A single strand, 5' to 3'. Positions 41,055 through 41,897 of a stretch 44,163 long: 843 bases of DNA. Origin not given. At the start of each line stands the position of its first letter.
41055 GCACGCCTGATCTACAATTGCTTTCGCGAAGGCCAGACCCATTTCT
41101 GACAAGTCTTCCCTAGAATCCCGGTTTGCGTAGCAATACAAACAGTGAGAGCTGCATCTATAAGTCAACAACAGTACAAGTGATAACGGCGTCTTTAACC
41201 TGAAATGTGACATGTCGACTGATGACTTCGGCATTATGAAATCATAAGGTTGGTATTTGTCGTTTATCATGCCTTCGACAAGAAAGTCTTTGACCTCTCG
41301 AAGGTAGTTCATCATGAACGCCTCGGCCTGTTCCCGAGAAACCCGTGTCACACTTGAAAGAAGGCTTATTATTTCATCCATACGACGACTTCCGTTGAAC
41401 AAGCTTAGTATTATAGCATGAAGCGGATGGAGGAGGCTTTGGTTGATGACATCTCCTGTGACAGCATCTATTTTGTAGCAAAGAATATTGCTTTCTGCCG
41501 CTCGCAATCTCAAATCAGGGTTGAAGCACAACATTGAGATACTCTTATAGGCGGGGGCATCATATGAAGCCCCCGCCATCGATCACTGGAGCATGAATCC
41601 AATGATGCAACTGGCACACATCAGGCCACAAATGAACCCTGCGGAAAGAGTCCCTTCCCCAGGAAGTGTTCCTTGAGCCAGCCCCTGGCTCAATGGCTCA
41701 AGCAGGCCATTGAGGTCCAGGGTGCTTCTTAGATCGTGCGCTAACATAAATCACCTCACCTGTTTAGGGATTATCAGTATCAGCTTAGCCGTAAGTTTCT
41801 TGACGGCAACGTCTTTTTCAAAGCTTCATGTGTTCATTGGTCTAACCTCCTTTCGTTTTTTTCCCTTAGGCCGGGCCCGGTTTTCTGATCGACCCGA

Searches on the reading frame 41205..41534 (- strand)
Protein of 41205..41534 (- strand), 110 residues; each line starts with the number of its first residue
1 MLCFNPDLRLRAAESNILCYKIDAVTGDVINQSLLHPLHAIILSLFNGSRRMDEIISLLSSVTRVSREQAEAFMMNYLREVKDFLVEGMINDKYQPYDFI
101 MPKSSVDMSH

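Call 69: search_protein_families(library=pfam, proteins=[window:41205-41534:-], max_evalue=10)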
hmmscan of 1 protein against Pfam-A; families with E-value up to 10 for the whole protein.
window:41205-41534:- (110 aa): 3 families
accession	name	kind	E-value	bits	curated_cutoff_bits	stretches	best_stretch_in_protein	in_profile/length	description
PF02617.22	ClpS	-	0.0092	16.2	23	1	51-76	17-42/80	ATP-dependent Clp protease adaptor protein ClpS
PF05402.18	PqqD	-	0.11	13.2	23.4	1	40-80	20-60/67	Coenzyme PQQ synthesis protein D (PqqD)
PF11464.13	Rbsn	-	0.12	12.5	26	1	49-68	19-38/42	Rabenosyn Rab binding domain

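Call 70: search_solved_structures(query=window:41205-41534:-, max_evalue=10)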
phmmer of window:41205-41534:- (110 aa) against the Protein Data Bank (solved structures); distinct sequences matched with E-value up to 10: 0.

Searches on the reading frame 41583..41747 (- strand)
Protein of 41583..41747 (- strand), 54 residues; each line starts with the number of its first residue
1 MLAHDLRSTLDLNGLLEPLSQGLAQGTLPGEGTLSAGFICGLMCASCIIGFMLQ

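Call 5: search_protein_families(library=ncbifam, proteins=[window:41583-41747:-], max_evalue=0.01)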
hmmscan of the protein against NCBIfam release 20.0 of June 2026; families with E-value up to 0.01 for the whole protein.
window:41583-41747:- (54 aa): 0 families

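Call 7: search_protein_families(library=pfam, proteins=[window:41583-41747:-], max_evalue=0.01)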
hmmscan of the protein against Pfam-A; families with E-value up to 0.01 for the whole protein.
window:41583-41747:- (54 aa): 0 families

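Call 8: find_homologous_proteins(query=window:41583-41747:-, max_evalue=10)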
Query window:41583-41747:- (54 aa): 1 proteins with E <= 10 among 1 candidates.
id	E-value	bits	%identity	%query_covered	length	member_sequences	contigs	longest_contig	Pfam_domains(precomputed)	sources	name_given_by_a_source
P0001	1.6e-27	111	100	100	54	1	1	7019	-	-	-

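Call 22: find_homologous_proteins(query=A2, max_evalue=10)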
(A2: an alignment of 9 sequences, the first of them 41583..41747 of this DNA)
Query A2 (9 sequences) (54 aa, profile of the alignment): 12 proteins with E <= 10 among 102 candidates.
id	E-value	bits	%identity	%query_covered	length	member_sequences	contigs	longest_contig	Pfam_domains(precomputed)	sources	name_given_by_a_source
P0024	2.3e-19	87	40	94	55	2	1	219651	-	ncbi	-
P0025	4.9e-19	86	40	94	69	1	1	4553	-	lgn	-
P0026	2.7e-18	83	44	100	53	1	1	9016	-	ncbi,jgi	jgi:hypothetical protein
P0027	5.3e-18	83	55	98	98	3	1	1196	-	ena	-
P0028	2.3e-17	81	37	91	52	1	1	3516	-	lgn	-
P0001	7.8e-17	79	100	100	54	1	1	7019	-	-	-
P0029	2.0e-16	78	35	100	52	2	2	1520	-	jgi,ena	-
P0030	3.8e-16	77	53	98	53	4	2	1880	-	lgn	-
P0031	3.0e-13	67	41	54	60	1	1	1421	-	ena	-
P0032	3.2e-12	64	-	-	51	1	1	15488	-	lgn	-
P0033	8.4e-10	56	42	61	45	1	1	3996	-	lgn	-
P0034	4.4e-5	41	-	-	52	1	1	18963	-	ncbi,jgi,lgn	jgi:hypothetical protein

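Call 26: search_protein_families(library=ncbifam, alignment_id=A3, max_evalue=10)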
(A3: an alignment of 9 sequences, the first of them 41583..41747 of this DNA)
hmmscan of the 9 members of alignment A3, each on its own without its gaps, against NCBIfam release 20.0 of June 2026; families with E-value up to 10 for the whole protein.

A. member 1, window:41583-41747:- (54 aa): 0 families

B. families by the number of members that match (of 9 scanned): 1 family
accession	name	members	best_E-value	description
NF000934.0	PRK00092.3-1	1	0.11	ribosome maturation factor RimP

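Call 31: search_protein_representatives(alignment_id=A3)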
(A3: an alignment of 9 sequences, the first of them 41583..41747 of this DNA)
Query: 9 sequences, 54 profile positions. Proteins with E-value up to 0.001 (for the whole library): 15; up to 1e-10: 7; up to 1e-30: 0. The best 15 are listed.
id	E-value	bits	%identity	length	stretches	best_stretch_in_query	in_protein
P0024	2.8e-21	91.5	-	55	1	1-54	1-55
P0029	4.9e-19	84.3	-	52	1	1-54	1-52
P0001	1.2e-18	83.1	-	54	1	1-54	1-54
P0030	2.6e-18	82.0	-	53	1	1-54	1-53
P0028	1.2e-17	79.9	-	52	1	1-54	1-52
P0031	3.6e-14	68.8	-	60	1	1-51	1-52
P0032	1.6e-12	63.5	-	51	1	1-54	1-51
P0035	1.1e-10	57.6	-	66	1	2-50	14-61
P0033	2.5e-09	53.3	-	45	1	1-53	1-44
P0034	1.4e-07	47.6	-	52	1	1-33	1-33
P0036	5.2e-06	42.6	-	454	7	19-32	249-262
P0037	7.5e-05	38.9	-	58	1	1-53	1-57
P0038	9.6e-05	38.6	-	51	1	1-52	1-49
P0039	2.3e-04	37.4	-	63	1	1-49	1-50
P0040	4.8e-04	36.3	-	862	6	4-21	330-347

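Call 49: find_encoding_contigs(protein=P0001, flank=3000, max_places=4)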
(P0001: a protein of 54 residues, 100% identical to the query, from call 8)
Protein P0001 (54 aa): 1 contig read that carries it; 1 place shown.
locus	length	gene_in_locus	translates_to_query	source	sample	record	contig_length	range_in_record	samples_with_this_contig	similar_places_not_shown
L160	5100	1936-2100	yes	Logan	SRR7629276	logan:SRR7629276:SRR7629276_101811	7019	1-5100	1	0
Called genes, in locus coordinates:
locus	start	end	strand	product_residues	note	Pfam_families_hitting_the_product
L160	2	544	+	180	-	?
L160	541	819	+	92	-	PF00708:Acylphosphatase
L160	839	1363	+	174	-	PF00156:Pribosyltran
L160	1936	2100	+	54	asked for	-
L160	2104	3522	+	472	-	PF04055:Radical_SAM, PF13186:SPASM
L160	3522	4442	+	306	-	PF00005:ABC_tran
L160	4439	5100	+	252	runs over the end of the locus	PF01061:ABC2_membrane, PF12698:ABC2_membrane_3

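Call 72: find_encoding_contigs(protein=P0034, flank=3000, max_places=2)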
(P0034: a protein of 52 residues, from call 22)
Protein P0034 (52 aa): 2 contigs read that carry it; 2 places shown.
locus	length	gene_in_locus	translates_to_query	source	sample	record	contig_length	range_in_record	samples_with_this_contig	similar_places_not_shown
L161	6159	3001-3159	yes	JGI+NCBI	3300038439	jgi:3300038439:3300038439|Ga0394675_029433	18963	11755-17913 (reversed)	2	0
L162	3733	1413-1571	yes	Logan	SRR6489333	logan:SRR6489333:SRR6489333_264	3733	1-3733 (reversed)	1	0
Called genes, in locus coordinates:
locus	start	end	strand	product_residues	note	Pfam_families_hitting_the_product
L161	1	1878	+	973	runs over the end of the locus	PF08126:Propeptide_C25 (weak), PF01364:Peptidase_C25, PF13860:FlgD_ig, PF18962:Por_Secre_tail (weak)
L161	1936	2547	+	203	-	-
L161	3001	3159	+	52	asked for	-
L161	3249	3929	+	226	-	-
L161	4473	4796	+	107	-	-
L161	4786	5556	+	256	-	PF13349:DUF4097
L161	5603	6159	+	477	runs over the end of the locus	PF04055:Radical_SAM, PF13353:Fer4_12 (weak)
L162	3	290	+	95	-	?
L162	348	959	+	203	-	-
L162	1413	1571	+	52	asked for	-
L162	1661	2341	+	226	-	-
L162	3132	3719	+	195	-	PF13349:DUF4097 (weak)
